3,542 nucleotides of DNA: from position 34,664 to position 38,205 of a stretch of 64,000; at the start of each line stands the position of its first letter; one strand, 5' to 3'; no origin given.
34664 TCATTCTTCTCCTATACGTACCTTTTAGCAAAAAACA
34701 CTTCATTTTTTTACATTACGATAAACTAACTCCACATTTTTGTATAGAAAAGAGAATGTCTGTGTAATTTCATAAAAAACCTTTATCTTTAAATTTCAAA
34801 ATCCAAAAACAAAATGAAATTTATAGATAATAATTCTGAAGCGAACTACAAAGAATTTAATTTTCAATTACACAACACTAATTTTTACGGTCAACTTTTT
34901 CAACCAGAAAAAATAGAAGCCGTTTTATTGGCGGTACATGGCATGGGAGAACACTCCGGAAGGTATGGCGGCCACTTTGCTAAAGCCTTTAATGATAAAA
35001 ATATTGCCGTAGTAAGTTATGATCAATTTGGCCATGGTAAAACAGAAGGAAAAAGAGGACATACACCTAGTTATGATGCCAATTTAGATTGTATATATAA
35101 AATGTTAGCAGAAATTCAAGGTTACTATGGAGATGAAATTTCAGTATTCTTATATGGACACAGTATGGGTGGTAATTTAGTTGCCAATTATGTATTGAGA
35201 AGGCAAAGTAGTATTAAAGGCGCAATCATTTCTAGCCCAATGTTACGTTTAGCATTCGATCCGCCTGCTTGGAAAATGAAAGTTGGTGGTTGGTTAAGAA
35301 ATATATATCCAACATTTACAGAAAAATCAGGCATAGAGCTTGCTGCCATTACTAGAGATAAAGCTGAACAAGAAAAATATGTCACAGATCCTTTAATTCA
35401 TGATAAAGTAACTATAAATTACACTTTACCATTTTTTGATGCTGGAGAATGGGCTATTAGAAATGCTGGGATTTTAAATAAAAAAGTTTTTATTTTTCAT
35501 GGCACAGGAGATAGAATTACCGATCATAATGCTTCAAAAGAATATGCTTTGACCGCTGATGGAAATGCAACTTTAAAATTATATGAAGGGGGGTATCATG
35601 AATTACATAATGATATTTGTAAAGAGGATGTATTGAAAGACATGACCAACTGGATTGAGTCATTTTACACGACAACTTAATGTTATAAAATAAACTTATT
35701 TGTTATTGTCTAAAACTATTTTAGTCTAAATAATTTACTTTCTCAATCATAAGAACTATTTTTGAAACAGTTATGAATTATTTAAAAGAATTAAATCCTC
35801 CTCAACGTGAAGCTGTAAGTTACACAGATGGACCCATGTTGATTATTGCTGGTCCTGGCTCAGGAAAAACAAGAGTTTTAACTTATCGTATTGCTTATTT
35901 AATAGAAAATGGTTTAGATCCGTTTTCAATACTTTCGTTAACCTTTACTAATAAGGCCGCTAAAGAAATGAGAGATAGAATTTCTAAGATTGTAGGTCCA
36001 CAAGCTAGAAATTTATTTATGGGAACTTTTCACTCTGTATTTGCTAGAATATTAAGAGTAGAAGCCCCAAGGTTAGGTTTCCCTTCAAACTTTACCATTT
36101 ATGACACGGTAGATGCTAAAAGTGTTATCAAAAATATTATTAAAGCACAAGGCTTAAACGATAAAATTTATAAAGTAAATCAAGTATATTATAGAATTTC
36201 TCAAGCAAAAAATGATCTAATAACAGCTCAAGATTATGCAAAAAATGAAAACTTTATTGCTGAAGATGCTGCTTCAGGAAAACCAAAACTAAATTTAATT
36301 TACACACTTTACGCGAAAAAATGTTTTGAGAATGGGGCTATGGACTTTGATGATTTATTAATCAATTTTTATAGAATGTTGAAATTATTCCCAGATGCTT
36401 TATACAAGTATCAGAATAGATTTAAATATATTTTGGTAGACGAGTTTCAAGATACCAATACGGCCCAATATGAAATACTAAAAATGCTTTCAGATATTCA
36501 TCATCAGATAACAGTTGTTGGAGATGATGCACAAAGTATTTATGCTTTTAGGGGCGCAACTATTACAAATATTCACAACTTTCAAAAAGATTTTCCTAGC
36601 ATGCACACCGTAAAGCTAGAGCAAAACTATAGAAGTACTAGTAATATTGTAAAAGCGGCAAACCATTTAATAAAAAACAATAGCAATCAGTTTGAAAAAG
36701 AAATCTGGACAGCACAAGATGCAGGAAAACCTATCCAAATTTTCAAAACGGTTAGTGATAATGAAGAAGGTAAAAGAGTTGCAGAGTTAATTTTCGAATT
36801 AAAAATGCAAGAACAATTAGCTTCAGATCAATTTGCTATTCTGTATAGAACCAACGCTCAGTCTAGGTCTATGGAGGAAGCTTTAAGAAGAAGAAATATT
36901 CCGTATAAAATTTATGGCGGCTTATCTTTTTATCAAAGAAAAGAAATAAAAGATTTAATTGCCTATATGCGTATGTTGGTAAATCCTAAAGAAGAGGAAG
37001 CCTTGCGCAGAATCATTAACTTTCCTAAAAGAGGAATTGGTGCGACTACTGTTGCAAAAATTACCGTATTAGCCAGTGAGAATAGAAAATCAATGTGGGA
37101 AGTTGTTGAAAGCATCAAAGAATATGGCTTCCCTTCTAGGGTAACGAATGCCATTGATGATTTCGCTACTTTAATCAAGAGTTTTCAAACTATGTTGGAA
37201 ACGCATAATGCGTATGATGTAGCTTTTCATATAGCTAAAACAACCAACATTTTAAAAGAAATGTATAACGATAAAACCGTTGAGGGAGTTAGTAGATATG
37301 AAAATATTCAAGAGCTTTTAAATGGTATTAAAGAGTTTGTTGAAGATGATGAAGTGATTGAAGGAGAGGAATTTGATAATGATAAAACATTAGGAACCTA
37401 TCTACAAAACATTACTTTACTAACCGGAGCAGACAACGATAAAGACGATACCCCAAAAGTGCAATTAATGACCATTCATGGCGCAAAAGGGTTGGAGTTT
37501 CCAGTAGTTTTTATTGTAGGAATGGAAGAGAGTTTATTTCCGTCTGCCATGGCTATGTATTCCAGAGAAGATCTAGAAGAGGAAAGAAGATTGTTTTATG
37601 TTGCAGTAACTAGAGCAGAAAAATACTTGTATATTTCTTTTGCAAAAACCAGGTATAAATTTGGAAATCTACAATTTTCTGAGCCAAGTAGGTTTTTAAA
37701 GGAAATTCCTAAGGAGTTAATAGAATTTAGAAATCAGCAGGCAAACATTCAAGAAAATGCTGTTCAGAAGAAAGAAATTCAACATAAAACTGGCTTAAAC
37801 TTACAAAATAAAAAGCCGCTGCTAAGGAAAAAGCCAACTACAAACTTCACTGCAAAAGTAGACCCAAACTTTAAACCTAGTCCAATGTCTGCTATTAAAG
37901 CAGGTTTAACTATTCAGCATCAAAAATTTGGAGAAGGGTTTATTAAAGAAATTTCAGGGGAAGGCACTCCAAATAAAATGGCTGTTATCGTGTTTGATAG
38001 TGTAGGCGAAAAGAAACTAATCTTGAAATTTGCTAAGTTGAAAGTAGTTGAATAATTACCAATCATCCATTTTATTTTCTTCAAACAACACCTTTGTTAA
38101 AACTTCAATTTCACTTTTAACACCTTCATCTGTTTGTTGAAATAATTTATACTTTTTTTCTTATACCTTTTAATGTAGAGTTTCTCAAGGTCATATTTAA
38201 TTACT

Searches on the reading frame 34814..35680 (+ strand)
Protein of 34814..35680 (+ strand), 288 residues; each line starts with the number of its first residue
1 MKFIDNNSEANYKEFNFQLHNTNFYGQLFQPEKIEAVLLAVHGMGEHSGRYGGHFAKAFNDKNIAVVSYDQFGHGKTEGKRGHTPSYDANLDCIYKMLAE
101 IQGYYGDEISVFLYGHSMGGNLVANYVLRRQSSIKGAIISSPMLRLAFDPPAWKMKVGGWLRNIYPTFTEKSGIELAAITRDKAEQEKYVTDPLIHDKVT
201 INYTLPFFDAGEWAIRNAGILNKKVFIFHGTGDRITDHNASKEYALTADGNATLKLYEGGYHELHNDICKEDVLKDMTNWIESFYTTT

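Call 61: search_protein_families(library=pfam, proteins=[window:34814-35680:+], max_evalue=0.00001)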
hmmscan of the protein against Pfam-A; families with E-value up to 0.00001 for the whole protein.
window:34814-35680:+ (288 aa): 5 families
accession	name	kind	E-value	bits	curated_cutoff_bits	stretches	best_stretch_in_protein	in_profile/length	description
PF12146.15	Hydrolase_4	-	4.9e-61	206.5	27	1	33-267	2-237/239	Serine aminopeptidase, S33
PF00561.26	Abhydrolase_1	-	9.1e-18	65.2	25.8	1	37-265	2-241/245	alpha/beta hydrolase fold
PF12697.13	Abhydrolase_6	-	8.8e-11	43.3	26.3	1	39-262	2-204/217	Alpha/beta hydrolase family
PF20408.4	Abhydrolase_11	-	7.3e-09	36.1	27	0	36-139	3-104/193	Alpha/beta hydrolase domain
PF07859.19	Abhydrolase_3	-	5e-06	26.9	25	0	89-263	47-207/210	alpha/beta hydrolase fold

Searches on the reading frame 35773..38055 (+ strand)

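Call 61: search_protein_families(library=pfam, proteins=[window:35773-38055:+], max_evalue=0.00001)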
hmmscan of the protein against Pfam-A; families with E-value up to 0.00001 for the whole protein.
window:35773-38055:+ (760 aa): 7 families
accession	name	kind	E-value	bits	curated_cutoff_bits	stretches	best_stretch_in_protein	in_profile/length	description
PF00580.27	UvrD-helicase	-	2.3e-84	283.7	23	1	7-275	1-271/271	UvrD/REP helicase N-terminal domain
PF13361.12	UvrD_C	-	4.7e-77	260.2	25.6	1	280-625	1-349/350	UvrD-like helicase C-terminal domain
PF13245.12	AAA_19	-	1.5e-25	90.3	25.1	1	11-260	1-134/134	AAA domain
PF13538.12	UvrD_C_2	-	3.6e-12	46.4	27.4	1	565-621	4-51/52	UvrD-like helicase C-terminal domain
PF13604.12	AAA_30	-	5.8e-10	39.7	27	0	7-70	2-66/191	AAA domain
PF01443.25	Viral_helicase1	-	3.9e-09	37.1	21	0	524-621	140-226/228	Viral superfamily 1 RNA helicase core domain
PF21196.3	PcrA_UvrD_tudor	-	6.3e-06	26.4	23.9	0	713-754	4-44/48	PcrA/UvrD tudor domain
